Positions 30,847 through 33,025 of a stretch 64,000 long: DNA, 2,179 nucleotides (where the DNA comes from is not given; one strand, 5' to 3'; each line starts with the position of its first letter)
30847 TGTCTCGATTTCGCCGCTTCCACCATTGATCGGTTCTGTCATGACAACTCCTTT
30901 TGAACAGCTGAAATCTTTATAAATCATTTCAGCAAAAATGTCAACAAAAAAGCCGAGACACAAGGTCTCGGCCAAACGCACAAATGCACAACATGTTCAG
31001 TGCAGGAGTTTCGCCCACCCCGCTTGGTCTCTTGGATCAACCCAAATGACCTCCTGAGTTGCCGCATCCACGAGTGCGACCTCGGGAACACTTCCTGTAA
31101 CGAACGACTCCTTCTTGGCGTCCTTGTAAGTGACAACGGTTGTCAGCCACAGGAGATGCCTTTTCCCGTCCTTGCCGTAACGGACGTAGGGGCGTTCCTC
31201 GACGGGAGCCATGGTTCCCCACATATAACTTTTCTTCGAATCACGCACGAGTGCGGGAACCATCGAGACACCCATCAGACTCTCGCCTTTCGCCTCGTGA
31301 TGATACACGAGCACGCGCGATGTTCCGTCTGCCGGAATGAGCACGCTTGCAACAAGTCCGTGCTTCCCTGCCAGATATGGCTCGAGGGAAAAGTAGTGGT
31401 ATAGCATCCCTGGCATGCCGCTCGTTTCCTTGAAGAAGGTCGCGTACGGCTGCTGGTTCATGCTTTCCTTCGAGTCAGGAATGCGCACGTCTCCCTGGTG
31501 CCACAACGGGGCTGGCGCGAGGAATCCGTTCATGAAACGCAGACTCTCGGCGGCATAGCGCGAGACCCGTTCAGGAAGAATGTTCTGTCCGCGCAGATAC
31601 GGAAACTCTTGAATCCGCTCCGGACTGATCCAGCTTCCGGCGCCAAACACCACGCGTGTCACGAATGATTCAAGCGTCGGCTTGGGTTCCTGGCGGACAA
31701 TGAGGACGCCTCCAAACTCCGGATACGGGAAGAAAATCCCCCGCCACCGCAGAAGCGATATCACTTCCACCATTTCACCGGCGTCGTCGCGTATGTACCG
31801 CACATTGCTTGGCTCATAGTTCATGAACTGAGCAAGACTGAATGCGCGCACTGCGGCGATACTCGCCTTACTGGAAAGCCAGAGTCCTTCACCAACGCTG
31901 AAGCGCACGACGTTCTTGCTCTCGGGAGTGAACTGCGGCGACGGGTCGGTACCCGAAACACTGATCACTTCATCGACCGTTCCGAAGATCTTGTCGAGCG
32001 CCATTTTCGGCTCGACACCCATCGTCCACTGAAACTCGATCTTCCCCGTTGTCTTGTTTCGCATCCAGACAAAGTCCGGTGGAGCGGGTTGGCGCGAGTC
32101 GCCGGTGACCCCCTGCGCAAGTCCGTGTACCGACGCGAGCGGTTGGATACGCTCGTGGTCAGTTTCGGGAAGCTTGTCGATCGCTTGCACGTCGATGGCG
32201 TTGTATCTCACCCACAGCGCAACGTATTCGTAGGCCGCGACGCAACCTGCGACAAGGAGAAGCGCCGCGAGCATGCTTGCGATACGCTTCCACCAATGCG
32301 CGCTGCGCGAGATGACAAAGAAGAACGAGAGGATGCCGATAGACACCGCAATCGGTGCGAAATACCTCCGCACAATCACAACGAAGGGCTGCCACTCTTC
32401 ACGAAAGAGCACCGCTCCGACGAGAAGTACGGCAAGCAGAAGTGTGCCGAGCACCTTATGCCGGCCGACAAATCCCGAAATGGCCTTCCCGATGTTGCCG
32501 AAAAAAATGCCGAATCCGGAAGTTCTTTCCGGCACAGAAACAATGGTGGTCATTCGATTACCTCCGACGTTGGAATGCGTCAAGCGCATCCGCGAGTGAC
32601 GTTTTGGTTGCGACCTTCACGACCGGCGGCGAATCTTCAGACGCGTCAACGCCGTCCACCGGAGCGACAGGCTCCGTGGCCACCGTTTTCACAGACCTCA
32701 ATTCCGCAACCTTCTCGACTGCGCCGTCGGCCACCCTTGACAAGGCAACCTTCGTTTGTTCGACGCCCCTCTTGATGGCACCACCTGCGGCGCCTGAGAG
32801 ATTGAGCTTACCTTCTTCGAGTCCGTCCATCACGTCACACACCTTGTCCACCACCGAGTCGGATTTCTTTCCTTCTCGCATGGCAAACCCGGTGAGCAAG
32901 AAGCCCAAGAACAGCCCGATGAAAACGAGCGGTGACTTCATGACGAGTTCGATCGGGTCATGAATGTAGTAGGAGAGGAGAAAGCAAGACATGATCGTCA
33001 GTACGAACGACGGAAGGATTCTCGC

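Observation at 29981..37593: GC-rich block encoding a long coiled-coil protein, a divergent classical-AAA ATPase, three membrane proteins and an ATGA-coupled micro-ORF: candidate undescribed membrane-associated module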

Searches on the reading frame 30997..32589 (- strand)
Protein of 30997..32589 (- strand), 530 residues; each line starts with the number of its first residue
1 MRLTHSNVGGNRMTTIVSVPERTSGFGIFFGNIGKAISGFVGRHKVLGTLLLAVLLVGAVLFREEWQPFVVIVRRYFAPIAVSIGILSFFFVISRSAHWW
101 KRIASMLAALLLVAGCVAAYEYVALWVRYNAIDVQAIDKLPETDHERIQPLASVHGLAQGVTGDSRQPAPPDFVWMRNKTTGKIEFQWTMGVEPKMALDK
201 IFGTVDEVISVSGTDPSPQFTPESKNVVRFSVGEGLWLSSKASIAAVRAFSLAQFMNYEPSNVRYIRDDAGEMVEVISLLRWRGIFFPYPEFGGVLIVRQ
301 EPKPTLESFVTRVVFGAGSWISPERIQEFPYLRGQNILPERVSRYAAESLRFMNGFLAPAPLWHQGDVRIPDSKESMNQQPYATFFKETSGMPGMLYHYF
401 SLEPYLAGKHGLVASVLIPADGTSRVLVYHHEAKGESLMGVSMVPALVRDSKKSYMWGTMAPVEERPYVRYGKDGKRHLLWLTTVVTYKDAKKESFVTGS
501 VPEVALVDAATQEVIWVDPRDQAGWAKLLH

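Call 5: search_protein_families(library=pfam, proteins=[window:30997-32589:-], max_evalue=0.1)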
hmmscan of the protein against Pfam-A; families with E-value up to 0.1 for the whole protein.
window:30997-32589:- (530 aa): 0 families

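Call 6: search_protein_families(library=ncbifam, proteins=[window:30997-32589:-], max_evalue=0.1)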
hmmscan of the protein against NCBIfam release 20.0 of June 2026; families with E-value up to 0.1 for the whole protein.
window:30997-32589:- (530 aa): 0 families

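Call 7: search_protein_families(library=padloc, proteins=[window:30997-32589:-], max_evalue=0.1)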
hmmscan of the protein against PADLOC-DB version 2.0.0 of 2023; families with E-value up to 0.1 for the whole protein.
window:30997-32589:- (530 aa): 0 families

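Call 8: search_protein_families(library=phrogs, proteins=[window:30997-32589:-], max_evalue=0.1)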
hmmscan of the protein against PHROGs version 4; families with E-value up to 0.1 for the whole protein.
window:30997-32589:- (530 aa): 0 families

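Call 35: search_solved_structures(query=A3, max_evalue=10)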
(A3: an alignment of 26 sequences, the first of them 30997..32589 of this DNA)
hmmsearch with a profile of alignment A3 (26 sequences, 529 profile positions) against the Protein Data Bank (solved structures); distinct sequences matched with E-value up to 10: 2.
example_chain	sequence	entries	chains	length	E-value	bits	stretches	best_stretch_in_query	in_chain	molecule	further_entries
9qt5_T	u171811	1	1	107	0.59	11.7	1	172-208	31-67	Large ribosomal subunit protein uL23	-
9u9h_B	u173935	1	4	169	0.78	11.3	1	37-122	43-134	Mature 21 kDa protein OPG144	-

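Call 39: find_homologous_proteins(query=window:30997-32589:-)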
Query window:30997-32589:- (530 aa): 142 proteins with E <= 0.001 among 8000 candidates; the best 120 are listed.
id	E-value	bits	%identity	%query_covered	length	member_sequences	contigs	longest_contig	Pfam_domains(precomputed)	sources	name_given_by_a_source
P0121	0.0e+0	1117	94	98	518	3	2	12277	-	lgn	-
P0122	6.8e-233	792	68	93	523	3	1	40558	-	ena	-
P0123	3.2e-229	780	66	98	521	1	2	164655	-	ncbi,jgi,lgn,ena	-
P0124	1.2e-227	775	65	97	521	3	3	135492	-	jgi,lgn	jgi:hypothetical protein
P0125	8.2e-224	762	66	94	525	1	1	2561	-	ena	-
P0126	3.4e-222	757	66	95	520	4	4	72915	-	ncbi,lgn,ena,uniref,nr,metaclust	ncbi:MAG: hypothetical protein A3D65_04980 [Candidatus Lloydbacteria bacterium RIFCSPHIGHO2_02_FULL_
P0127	1.9e-219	748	65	97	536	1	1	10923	-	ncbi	-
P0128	5.3e-219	747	63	97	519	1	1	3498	-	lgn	-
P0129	4.1e-205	701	60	93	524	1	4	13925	-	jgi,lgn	jgi:hypothetical protein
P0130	2.2e-198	678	64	92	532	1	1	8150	-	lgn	-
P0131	2.3e-190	652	57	94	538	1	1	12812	-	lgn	-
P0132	6.7e-184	631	59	92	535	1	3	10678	-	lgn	-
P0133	7.5e-180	617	55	95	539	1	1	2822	-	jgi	-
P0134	3.7e-178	612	53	97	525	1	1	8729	-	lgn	-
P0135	4.0e-173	595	53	93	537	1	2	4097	-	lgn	-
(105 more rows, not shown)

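Call 51: predict_structure(alignment_id=A6)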
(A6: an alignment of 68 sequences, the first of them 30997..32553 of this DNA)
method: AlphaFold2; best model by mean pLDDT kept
length: 518 residues; sequences in the alignment: 68
mean_pLDDT: 92.9   pTM: 0.89
mean pLDDT of the five models: 92.9, 92.5, 92.3, 92.3, 91.9
residues with pLDDT >= 90: 455; 70-90: 47; 50-70: 8; < 50: 8
segments of 3 or more residues with pLDDT < 50: 1-7
pLDDT, mean of each block of 10 residues (from residue 1): 48 77 91 94 92 94 95 95 94 96 94 97 97 93 93 94 93 96 94 96 94 96 95 96 96 96 98 96 96 93 96 97 97 97 93 91 77 96 97 91 98 97 95 95 93 94 93 90 83 96 95 86
secondary structure, 60 per line:
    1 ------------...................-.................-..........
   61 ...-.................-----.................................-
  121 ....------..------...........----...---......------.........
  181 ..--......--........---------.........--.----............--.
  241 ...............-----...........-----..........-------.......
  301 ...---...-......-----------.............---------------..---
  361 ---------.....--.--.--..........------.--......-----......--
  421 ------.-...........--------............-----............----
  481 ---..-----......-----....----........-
elements in order: H13-31 H33-49 H51-63 H65-81 H87-119 E121-124 H139-149 E154-156 E160-165 E172-182 H185-190 E193-200 E213-218 H230-237 H240-245 E246-255 E261-271 E277-286 H294-303 E307-309 H311-316 H328-340 E370-374 E383-392 E402-407 E413-418 H429-439 E448-459 E465-476 E491-496 E502-505 H510-517

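Call 90: search_protein_representatives(alignment_id=A6)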
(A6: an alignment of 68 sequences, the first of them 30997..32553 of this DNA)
Query: 68 sequences, 529 profile positions. Proteins with E-value up to 0.001 (for the whole library): 306; up to 1e-10: 189; up to 1e-30: 126. The best 150 are listed.
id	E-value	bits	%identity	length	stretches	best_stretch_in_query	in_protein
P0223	2.1e-219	745.8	-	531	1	4-526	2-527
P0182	3.5e-215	731.9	-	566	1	8-527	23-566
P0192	4.6e-211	718.3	-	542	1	9-528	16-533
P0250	4.9e-206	701.7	-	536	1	6-527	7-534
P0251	3.8e-204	695.5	-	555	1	5-527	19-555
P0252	1.1e-201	687.3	-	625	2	70-523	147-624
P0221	1.2e-197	674.1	-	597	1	8-527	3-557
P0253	4.6e-197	672.1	-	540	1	9-527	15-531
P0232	2.8e-195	666.2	-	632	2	69-528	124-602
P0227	4.7e-194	662.2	-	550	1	6-526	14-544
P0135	7.1e-194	661.6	-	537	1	4-519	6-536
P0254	5.9e-193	658.6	-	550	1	5-528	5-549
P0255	2.7e-191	653.1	-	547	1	4-527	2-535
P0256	2.2e-190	650.1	-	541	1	9-522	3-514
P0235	8.3e-190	648.2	-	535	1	9-527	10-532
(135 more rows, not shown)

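Call 92: fold_search(model_id=the predicted structure, library=viral)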
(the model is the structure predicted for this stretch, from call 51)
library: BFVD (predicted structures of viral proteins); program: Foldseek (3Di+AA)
matches with E <= 10: 856; with E <= 0.001: 1
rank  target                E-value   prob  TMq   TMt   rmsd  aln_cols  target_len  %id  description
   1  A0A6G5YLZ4            5.1e-16  1.00  0.53  0.47   9.2       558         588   13  (no name in the UniProt tables at hand)
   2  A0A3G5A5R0            5.7e-03  0.09  0.10  0.10  24.7       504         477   11  Uncharacterized protein [Harvfovirus sp.]
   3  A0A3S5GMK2            6.4e-03  0.08  0.09  0.06  58.7       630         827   11  (no name in the UniProt tables at hand)
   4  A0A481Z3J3            6.8e-03  0.15  0.12  0.12  22.2       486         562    7  Uncharacterized protein [Pithovirus LCPAC103]
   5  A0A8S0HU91            8.4e-03  0.10  0.10  0.07  23.4       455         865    8  (no name in the UniProt tables at hand)
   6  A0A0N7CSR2            8.9e-03  0.05  0.07  0.09  27.8       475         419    7  LEF-3 [Buzura suppressaria nuclear polyhedrosis virus]
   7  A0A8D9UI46            1.2e-02  0.13  0.10  0.14  18.9       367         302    6  (no name in the UniProt tables at hand)
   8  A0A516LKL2            1.3e-02  0.09  0.10  0.09  22.5       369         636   10  (no name in the UniProt tables at hand)
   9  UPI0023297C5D         1.5e-02  0.08  0.10  0.14  19.1       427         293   11  (no name look-up for this kind of identifier)
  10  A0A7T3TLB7            1.6e-02  0.13  0.13  0.11  15.1       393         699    6  (no name in the UniProt tables at hand)
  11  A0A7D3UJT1            1.6e-02  0.06  0.07  0.07  22.3       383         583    8  (no name in the UniProt tables at hand)
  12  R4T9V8                2.4e-02  0.23  0.17  0.15  14.8       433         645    8  (no name in the UniProt tables at hand)
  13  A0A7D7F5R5            2.4e-02  0.12  0.11  0.10  22.4       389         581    7  (no name in the UniProt tables at hand)
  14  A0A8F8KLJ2            2.7e-02  0.20  0.13  0.16  15.1       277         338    8  Uncharacterized protein [Clandestinovirus]
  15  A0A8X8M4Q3            2.9e-02  0.16  0.17  0.11  16.3       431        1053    8  (no name in the UniProt tables at hand)
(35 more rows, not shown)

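Call 93: search_dna_similar(query=window:30997-32553:-, collection=phages, mode=protein, max_evalue=0.001, max_rows=15)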
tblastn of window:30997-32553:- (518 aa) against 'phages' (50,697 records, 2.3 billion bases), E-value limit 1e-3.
No match.

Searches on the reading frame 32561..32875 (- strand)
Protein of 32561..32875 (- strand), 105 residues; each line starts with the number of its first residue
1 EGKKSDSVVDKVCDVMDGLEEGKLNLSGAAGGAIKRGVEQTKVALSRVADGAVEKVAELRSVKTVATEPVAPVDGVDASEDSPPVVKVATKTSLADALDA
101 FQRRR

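Call 126: search_protein_families(library=pfam, proteins=[window:32561-32875:-], max_evalue=10)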
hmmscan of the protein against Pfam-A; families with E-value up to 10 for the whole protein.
window:32561-32875:- (105 aa): 0 families
